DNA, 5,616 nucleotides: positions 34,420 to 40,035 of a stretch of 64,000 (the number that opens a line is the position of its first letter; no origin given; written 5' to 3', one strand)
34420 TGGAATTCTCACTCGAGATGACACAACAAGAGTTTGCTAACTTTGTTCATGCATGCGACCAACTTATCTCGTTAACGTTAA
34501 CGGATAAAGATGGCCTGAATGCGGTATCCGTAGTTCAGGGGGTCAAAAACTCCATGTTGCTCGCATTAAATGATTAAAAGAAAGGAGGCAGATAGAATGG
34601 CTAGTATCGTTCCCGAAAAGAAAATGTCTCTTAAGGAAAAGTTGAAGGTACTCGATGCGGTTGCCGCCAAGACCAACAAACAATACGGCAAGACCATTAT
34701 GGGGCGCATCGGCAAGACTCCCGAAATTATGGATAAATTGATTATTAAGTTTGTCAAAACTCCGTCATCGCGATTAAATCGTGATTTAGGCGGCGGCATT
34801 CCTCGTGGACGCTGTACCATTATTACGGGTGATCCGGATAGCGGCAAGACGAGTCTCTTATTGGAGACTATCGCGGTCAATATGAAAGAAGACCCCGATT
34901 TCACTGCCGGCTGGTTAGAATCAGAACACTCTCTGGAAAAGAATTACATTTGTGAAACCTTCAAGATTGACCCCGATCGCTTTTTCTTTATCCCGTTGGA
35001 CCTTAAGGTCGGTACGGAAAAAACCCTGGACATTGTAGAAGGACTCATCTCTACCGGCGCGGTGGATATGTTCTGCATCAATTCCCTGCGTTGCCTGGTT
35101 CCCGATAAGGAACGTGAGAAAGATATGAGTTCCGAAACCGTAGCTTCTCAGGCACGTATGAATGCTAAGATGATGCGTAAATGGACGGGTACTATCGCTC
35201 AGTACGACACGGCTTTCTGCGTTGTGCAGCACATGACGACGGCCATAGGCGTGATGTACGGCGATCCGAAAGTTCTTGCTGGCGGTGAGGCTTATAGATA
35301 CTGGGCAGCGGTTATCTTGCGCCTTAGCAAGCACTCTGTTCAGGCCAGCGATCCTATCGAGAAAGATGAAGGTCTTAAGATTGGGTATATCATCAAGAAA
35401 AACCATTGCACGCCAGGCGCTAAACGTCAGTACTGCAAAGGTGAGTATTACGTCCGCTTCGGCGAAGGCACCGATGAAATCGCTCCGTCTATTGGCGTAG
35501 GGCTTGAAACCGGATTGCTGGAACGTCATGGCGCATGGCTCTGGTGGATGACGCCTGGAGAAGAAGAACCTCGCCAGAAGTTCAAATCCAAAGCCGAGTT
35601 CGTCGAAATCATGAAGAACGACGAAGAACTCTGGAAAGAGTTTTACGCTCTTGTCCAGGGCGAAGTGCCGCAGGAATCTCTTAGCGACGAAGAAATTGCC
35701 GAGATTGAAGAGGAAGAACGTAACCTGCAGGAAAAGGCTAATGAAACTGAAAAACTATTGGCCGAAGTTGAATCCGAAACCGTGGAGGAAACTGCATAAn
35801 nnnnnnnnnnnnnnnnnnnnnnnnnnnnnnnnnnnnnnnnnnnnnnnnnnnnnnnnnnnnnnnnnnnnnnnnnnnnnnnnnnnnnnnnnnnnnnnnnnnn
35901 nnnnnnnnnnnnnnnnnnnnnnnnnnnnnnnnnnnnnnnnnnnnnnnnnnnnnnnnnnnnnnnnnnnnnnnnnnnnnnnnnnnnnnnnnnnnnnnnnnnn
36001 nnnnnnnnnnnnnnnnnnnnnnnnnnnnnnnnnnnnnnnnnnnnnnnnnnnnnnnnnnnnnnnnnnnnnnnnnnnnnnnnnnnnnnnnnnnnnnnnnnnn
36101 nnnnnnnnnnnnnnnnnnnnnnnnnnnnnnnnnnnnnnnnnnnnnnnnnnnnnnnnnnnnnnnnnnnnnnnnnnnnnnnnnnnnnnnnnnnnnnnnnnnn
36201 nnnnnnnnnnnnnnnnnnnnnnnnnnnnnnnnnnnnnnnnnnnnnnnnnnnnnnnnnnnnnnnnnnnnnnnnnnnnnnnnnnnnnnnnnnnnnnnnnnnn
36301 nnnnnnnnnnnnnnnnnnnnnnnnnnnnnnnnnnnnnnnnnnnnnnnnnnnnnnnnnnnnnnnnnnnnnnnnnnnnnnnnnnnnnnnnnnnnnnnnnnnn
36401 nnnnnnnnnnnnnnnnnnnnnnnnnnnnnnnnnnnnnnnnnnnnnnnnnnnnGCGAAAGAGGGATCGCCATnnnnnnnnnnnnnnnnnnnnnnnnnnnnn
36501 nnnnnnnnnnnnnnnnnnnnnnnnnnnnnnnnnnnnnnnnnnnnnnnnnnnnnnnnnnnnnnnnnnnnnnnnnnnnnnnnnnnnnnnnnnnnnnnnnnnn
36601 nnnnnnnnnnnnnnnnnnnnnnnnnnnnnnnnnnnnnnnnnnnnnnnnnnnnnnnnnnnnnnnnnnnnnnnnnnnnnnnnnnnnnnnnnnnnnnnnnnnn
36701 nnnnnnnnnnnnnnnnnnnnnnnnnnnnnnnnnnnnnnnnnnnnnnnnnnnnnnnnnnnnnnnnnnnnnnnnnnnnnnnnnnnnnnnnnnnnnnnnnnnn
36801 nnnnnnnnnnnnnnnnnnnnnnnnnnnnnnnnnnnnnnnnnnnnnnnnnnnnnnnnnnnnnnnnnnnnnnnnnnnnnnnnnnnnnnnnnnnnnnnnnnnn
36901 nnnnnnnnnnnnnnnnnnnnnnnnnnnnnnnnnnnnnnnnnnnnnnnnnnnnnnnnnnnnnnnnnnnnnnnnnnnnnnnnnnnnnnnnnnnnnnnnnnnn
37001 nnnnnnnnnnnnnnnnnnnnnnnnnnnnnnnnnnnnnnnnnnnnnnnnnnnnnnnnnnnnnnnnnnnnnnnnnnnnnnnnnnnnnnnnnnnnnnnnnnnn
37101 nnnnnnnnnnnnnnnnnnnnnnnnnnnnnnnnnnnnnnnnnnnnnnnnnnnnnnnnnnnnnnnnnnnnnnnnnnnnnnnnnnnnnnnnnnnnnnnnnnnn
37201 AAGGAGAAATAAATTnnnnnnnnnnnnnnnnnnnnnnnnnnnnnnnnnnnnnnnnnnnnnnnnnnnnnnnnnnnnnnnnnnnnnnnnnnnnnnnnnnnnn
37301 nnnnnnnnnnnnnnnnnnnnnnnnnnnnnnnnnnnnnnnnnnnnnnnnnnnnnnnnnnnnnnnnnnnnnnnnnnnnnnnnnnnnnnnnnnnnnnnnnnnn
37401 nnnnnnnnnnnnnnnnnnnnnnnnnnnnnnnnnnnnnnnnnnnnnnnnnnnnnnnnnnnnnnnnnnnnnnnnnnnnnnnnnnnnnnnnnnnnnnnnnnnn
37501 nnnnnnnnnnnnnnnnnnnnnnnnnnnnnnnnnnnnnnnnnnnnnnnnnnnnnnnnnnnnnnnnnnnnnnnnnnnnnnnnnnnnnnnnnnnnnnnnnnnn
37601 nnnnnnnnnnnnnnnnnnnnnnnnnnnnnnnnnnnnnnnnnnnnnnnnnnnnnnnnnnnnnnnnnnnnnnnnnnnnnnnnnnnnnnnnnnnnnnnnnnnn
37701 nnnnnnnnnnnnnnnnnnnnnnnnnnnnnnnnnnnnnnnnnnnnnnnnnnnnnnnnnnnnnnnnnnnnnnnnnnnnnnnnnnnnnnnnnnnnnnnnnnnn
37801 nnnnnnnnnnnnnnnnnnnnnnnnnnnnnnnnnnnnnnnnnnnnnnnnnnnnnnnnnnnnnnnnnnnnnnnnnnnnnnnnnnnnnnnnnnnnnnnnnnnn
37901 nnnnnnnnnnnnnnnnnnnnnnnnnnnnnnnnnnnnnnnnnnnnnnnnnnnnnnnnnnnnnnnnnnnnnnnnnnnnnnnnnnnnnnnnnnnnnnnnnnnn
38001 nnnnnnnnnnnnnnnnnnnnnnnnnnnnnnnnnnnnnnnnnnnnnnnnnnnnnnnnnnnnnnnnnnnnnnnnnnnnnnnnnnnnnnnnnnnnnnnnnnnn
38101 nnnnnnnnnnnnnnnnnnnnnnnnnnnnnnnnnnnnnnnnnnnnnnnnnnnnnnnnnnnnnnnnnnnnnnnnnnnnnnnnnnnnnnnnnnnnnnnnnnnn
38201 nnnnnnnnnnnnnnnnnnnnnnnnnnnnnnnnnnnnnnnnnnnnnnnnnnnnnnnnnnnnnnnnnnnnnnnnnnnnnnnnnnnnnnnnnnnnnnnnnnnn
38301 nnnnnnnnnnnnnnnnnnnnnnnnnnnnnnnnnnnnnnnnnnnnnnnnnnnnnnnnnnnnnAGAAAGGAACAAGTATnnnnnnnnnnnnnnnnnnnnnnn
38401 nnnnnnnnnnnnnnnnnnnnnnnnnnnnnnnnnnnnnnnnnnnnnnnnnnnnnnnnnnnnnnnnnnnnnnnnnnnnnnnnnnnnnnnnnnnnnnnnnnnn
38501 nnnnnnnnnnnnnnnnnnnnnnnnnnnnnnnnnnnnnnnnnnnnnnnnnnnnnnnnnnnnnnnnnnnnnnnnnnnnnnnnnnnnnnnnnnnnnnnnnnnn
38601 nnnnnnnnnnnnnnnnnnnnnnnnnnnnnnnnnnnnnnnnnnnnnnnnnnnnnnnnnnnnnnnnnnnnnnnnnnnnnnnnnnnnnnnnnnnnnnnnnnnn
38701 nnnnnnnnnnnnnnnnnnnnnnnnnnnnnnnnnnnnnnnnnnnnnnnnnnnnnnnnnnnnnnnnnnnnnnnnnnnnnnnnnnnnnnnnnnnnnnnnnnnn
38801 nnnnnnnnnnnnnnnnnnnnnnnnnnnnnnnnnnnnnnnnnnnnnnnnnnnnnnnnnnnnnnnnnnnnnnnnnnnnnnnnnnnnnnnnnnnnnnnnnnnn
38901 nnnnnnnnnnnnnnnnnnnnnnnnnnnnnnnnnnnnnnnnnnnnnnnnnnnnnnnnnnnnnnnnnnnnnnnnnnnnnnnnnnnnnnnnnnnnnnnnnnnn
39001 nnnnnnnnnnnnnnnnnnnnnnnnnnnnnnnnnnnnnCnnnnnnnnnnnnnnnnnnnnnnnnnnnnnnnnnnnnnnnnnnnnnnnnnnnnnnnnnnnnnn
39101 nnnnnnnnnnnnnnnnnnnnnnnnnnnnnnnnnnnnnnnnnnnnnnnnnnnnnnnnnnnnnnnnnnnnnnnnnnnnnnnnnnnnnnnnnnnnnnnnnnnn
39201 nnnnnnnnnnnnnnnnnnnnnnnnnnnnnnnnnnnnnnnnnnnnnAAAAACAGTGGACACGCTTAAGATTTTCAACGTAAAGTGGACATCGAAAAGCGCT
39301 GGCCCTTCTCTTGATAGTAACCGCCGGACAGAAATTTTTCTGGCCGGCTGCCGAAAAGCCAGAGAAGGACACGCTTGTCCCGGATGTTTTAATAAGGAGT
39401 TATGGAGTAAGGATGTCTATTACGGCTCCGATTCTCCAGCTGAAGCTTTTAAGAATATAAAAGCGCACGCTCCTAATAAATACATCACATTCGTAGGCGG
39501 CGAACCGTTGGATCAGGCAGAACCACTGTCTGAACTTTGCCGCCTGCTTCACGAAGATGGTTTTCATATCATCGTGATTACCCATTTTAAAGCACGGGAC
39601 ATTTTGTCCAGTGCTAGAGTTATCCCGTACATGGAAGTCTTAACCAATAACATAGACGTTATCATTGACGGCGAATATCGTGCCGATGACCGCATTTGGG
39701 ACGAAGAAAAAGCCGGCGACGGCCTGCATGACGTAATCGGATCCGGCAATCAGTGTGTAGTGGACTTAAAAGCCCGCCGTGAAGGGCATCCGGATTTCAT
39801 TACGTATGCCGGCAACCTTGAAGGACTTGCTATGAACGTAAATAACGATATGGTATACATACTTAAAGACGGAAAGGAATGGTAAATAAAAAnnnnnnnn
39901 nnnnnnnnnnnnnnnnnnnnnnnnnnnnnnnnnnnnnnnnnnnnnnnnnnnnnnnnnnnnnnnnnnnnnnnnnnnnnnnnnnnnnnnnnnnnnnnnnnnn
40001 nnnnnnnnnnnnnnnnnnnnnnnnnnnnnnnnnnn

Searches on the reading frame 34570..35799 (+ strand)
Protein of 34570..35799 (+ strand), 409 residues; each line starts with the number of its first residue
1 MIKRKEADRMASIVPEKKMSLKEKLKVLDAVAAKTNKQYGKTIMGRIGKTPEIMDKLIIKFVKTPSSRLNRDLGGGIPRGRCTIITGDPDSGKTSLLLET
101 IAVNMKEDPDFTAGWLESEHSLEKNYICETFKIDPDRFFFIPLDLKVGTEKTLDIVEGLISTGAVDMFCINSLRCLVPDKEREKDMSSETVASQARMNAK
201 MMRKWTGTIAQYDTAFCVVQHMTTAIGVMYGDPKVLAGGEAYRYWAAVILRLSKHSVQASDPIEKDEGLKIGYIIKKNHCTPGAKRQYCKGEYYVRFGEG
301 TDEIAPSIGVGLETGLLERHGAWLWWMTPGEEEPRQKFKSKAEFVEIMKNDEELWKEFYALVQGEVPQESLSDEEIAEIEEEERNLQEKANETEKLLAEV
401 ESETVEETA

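Call 13: search_protein_families(library=phrogs, proteins=[window:34570-35799:+], max_evalue=0.00001)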
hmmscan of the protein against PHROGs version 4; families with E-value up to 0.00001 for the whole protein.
window:34570-35799:+ (409 aa): 4 families
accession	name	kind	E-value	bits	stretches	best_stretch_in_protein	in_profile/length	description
phrog_97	-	other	4.8e-46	159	1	31-283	23-272/506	UvsX-like recombinase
phrog_8337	-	DNA, RNA and nucleotide metabolism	6.2e-15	56.3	1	61-252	49-239/273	DNA repair protein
phrog_9666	-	unknown function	2e-07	30.6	1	195-320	611-728/779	-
phrog_19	-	DNA, RNA and nucleotide metabolism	2.7e-06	27.5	1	18-98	285-371/621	DnaB-like replicative helicase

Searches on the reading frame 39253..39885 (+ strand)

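Call 47: search_protein_families(library=pfam, proteins=[window:39253-39885:+], max_evalue=0.001)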
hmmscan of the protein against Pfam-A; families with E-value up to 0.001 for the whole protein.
window:39253-39885:+ (210 aa): 2 families
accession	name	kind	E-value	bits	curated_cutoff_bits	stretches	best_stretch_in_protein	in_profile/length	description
PF13353.11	Fer4_12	-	5e-15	56.4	22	1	25-147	7-122/137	4Fe-4S single cluster domain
PF04055.27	Radical_SAM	-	3e-05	24.7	29.5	1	40-110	9-84/166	Radical SAM superfamily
